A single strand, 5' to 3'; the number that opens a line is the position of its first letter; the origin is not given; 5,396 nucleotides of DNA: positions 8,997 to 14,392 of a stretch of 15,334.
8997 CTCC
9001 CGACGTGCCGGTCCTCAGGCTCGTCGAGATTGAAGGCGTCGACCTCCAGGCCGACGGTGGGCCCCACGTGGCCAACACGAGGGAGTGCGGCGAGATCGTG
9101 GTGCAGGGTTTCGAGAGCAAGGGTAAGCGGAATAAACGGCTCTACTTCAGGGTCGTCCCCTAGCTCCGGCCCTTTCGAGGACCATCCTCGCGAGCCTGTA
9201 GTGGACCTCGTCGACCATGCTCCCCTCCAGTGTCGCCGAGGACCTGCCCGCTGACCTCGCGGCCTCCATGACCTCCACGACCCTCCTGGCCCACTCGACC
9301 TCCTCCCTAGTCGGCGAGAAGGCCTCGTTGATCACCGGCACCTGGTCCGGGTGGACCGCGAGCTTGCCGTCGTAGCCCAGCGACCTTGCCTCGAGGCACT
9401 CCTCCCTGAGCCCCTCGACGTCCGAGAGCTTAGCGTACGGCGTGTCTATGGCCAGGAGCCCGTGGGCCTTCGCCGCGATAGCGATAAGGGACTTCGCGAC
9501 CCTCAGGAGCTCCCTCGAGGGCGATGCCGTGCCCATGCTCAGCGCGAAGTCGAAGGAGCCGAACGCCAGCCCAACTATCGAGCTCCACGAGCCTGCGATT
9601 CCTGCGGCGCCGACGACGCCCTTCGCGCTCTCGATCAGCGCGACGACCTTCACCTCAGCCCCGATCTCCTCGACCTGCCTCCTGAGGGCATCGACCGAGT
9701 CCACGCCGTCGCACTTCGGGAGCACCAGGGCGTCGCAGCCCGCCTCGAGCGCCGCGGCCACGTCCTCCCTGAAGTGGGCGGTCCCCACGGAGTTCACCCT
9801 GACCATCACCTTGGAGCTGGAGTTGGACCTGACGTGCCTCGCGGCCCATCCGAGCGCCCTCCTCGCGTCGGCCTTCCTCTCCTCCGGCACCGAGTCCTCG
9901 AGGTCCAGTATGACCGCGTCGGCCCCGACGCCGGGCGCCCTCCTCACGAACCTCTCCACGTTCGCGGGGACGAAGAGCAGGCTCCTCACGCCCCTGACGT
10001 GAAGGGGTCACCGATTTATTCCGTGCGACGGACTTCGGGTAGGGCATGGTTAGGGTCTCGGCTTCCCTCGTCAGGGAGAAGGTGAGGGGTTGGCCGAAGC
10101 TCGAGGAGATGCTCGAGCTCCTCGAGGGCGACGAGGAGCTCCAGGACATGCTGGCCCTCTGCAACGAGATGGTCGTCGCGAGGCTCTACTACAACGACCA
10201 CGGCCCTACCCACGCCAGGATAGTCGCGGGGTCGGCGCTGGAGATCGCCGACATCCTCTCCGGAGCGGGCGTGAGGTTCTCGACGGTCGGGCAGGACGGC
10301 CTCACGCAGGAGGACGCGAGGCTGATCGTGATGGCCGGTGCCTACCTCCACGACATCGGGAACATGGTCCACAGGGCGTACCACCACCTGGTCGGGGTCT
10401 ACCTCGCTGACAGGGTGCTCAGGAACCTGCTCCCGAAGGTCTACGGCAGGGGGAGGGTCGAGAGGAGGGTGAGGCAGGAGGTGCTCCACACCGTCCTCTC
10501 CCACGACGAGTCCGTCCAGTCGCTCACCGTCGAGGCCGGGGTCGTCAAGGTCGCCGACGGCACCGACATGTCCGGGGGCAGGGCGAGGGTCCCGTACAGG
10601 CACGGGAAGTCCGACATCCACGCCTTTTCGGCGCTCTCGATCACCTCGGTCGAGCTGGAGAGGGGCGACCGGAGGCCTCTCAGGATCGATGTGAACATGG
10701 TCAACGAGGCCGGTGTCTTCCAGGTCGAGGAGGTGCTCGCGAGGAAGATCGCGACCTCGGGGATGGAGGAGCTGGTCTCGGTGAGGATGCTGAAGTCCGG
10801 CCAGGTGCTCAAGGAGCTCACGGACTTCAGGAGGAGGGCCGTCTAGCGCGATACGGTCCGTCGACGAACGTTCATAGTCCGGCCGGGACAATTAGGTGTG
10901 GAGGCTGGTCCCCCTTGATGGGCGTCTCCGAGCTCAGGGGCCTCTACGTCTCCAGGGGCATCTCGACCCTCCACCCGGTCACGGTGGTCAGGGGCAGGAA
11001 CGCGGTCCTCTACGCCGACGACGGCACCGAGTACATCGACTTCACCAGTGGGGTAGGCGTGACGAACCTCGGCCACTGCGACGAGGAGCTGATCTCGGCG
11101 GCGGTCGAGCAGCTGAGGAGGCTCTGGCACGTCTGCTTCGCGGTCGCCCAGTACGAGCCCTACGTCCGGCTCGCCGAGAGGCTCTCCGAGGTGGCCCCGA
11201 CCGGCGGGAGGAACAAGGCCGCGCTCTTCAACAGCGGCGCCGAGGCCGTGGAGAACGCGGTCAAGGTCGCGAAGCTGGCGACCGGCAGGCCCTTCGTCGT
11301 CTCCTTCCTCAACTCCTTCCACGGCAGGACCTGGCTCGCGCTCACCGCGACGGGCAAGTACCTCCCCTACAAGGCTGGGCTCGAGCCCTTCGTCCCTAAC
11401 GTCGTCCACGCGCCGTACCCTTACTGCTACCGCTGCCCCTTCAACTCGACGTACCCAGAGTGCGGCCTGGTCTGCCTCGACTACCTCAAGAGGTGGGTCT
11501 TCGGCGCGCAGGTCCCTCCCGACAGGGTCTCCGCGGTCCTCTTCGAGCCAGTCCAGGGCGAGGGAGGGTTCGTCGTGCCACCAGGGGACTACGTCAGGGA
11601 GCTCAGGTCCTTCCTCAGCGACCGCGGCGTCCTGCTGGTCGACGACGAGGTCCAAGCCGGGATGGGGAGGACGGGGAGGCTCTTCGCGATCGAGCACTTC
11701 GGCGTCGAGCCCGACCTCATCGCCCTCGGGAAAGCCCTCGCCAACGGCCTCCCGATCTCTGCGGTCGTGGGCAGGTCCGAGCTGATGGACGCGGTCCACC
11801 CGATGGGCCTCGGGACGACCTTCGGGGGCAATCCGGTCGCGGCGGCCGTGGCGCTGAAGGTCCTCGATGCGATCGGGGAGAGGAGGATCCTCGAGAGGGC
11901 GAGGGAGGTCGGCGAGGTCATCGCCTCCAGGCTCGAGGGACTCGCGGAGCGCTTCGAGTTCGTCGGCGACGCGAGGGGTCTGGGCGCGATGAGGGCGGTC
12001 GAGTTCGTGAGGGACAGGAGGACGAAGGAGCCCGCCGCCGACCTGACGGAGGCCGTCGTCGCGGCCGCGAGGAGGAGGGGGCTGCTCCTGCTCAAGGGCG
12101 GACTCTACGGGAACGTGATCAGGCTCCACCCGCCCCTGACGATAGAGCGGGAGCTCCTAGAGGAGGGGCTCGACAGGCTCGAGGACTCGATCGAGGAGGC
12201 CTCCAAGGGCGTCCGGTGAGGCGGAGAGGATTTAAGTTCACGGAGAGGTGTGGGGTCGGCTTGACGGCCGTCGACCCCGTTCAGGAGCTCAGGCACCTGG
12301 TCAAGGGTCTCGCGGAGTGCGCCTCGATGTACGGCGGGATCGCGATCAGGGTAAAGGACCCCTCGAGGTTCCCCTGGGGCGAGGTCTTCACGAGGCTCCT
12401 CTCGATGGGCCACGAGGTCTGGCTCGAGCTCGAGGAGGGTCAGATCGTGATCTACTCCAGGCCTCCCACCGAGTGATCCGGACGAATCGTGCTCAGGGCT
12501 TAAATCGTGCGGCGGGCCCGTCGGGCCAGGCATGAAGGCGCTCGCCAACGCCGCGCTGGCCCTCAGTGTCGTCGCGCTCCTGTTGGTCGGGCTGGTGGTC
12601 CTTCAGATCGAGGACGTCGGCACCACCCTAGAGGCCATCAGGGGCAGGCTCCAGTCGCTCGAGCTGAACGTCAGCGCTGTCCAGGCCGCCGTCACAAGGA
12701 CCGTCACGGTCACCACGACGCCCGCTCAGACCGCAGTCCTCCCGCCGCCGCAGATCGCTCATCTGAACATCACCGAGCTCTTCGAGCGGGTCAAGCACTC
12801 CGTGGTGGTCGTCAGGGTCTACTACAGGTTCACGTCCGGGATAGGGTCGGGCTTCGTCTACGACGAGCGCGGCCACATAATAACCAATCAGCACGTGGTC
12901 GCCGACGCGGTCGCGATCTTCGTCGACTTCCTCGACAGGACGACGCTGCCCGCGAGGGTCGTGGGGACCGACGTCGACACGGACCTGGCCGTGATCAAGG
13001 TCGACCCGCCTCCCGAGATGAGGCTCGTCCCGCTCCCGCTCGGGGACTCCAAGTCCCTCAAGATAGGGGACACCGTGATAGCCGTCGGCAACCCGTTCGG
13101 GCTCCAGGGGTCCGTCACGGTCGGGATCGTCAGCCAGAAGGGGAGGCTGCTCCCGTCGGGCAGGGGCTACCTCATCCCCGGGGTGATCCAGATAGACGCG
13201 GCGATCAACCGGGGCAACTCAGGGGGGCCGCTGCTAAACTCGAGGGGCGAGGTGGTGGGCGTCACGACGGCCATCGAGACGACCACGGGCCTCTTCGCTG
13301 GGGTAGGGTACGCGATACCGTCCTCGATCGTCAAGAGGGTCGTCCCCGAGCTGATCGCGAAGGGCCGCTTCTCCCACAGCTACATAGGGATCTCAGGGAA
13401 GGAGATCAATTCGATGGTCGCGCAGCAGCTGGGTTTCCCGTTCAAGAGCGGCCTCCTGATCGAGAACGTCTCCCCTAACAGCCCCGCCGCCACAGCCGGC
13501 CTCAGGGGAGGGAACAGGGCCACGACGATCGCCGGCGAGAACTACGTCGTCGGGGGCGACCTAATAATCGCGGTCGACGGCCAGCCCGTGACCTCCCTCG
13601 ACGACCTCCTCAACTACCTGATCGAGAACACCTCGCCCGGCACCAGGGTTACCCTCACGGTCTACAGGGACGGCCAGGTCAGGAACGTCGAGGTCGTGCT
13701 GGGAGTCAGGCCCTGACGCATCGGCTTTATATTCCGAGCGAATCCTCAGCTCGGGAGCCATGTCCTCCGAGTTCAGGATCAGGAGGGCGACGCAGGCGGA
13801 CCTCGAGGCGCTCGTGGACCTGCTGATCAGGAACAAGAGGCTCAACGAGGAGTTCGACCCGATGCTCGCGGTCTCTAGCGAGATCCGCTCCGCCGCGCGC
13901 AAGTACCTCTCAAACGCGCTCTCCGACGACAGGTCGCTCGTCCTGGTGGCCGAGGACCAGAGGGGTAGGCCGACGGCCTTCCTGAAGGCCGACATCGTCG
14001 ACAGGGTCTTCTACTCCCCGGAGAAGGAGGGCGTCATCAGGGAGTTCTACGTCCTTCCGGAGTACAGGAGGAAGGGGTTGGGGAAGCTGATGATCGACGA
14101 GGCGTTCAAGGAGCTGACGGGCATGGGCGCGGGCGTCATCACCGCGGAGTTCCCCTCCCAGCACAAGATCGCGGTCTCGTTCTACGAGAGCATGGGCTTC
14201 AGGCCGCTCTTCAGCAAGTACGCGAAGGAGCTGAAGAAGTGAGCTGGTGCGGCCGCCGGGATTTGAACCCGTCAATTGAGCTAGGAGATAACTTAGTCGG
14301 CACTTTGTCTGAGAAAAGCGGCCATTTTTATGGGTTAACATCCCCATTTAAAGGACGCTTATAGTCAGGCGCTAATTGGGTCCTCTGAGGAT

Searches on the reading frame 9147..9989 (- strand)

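Call 48: search_protein_families(library=pfam, proteins=[window:9147-9989:-], max_evalue=0.001)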
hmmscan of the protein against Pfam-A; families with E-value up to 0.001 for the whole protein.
window:9147-9989:- (280 aa): 2 families
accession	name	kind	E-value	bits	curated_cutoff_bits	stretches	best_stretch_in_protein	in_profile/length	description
PF03328.21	HpcH_HpaI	-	1.6e-42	145.7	25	1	2-214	1-221/221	HpcH/HpaI aldolase/citrate lyase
PF15617.12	C-C_Bond_Lyase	-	7.7e-13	48.7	28.4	1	189-276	233-317/320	C-C_Bond_Lyase of the TIM-Barrel fold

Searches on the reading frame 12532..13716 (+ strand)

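Call 48: search_protein_families(library=pfam, proteins=[window:12532-13716:+], max_evalue=0.001)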
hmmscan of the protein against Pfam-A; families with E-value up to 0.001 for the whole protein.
window:12532-13716:+ (394 aa): 7 families
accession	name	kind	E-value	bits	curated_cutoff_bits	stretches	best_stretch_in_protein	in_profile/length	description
PF13365.12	Trypsin_2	-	3.1e-35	122.5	27.6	1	105-244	1-144/144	Trypsin-like peptidase domain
PF00089.32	Trypsin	-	2.4e-17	63.9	20.6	1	92-264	14-213/220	Trypsin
PF13180.12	PDZ_2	-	6.1e-16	58.9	27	1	284-389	2-79/80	PDZ domain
PF17820.7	PDZ_6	-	7.6e-11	42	27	1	342-379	19-54/54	PDZ domain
PF00595.29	PDZ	-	1.9e-08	35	23.2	0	279-336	7-55/81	PDZ domain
PF14685.13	PDZ_Tricorn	-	0.00022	21.6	25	1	341-388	42-88/88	Tricorn protease PDZ domain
PF02907.21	Peptidase_S29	-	0.00071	19.8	25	0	222-265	102-144/149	Hepatitis C virus NS3 protease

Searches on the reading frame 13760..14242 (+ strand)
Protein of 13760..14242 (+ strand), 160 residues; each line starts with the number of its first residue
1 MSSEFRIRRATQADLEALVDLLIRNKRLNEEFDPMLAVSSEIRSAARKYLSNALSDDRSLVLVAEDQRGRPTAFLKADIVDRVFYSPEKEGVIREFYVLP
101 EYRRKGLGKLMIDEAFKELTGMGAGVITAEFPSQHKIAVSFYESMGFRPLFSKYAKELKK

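Call 48: search_protein_families(library=pfam, proteins=[window:13760-14242:+], max_evalue=0.001)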
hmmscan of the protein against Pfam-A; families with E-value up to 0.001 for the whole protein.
window:13760-14242:+ (160 aa): 6 families
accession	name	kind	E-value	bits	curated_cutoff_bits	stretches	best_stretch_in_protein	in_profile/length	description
PF00583.31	Acetyltransf_1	-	2e-14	54.3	20.7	1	47-147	23-116/116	Acetyltransferase (GNAT) family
PF13508.13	Acetyltransf_7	-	2.9e-13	50.4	27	1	58-148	2-83/84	Acetyltransferase (GNAT) domain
PF13673.13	Acetyltransf_10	-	3.2e-09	37.3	23.6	1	89-150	50-110/128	Acetyltransferase (GNAT) domain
PF13420.13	Acetyltransf_4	-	1.8e-05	25.2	24.3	1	7-148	1-135/155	Acetyltransferase (GNAT) domain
PF08445.16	FR47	-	3.8e-05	24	22.1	1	90-152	21-82/86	FR47-like protein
PF13527.13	Acetyltransf_9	-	0.00044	20.7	25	0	91-149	73-126/127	Acetyltransferase (GNAT) domain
